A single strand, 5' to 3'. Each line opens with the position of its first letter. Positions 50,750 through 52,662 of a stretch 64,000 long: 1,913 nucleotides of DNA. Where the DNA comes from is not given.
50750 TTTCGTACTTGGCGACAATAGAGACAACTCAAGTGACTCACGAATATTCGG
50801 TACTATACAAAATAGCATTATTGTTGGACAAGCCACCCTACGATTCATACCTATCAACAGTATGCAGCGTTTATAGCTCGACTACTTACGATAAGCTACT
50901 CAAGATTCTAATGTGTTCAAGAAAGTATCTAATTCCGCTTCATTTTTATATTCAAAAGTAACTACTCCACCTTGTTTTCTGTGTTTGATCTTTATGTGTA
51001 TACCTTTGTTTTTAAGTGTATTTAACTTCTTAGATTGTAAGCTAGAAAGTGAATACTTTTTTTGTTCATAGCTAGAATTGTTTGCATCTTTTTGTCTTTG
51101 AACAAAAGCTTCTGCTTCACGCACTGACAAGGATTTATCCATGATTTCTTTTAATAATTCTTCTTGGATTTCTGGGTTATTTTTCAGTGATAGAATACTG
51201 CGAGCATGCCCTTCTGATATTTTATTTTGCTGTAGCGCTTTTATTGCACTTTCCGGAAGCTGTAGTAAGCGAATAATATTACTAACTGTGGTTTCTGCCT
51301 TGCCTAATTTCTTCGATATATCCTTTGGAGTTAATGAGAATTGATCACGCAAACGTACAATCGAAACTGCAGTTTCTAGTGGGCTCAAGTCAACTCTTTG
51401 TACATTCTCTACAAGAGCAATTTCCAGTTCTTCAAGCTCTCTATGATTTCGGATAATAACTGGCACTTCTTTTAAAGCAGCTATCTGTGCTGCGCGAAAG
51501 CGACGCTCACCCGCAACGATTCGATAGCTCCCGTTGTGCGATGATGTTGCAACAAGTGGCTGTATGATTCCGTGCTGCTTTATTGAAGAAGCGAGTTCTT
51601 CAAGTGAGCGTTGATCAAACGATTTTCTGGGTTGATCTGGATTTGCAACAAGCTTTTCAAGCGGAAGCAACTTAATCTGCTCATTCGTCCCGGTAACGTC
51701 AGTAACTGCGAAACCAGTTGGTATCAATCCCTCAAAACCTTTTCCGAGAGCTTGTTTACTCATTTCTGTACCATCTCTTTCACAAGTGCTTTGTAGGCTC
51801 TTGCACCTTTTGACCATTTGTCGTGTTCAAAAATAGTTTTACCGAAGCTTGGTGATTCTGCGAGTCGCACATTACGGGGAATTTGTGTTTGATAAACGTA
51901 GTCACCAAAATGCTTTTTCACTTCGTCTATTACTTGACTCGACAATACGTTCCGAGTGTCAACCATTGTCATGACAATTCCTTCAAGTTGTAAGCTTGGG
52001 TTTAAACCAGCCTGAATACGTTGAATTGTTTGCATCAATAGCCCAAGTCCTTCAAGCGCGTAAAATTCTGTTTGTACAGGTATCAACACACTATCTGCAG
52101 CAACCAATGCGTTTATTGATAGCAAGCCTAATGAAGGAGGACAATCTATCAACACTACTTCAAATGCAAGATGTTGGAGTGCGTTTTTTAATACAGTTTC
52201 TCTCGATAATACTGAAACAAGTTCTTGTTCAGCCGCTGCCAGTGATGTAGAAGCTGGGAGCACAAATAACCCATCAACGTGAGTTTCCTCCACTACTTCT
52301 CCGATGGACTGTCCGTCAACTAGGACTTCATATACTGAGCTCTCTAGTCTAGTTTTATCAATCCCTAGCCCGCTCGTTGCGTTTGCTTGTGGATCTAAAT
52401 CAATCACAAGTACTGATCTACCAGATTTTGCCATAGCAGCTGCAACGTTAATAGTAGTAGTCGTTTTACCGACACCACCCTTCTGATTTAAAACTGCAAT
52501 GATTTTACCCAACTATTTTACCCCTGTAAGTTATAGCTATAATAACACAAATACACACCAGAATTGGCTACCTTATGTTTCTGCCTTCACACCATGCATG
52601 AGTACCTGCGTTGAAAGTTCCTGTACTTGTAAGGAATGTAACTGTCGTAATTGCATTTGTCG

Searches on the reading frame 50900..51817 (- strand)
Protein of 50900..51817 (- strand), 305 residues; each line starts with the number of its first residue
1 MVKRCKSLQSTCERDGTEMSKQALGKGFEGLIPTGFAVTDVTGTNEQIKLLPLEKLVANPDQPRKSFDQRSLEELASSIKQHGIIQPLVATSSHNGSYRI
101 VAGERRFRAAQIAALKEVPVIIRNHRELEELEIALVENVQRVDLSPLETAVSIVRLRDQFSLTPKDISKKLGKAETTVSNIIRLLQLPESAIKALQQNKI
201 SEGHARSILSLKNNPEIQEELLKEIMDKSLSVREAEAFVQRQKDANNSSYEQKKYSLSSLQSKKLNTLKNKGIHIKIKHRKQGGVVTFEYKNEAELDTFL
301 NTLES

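Call 48: search_protein_families(library=pfam, proteins=[window:50900-51817:-], max_evalue=0.001)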
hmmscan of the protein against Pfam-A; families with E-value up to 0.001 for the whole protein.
window:50900-51817:- (305 aa): 3 families
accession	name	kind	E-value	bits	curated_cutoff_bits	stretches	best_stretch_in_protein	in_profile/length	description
PF02195.25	ParB_N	-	2.9e-32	111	26.3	1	46-140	1-95/95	ParB N-terminal domain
PF17762.8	HTH_ParB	-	4.7e-29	101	22.6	1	143-243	2-101/102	ParB HTH domain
PF23552.2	ParB_C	-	0.00099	19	23.8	0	272-303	17-49/50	ParB dimerisation domain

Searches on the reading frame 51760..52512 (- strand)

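Call 48: search_protein_families(library=pfam, proteins=[window:51760-52512:-], max_evalue=0.001)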
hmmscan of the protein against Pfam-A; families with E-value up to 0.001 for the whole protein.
window:51760-52512:- (250 aa): 7 families
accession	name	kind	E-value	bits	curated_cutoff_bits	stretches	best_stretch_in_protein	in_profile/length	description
PF13614.12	AAA_31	-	6.1e-62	209.1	27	1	3-175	2-176/177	AAA domain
PF01656.29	CbiA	-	2.4e-29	102.3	25.4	1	5-227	1-125/125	CobQ/CobB/MinD/ParA nucleotide binding domain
PF00142.24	Fer4_NifH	-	2.7e-12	47.2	25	1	9-70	6-65/271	4Fe-4S iron sulfur cluster binding proteins, NifH/frxC family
PF09140.17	MipZ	-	8.9e-11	42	20.7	1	4-159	2-142/262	ATPase MipZ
PF10609.15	ParA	-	7.9e-10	39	27.1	1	3-138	4-135/246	NUBPL iron-transfer P-loop NTPase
PF06564.18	CBP_BcsQ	-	7.8e-08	32.6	21.3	1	4-148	3-147/234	Cellulose biosynthesis protein BcsQ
PF02374.21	ArsA_ATPase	-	3.2e-07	30.3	24.3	1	8-55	6-53/305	Anion-transporting ATPase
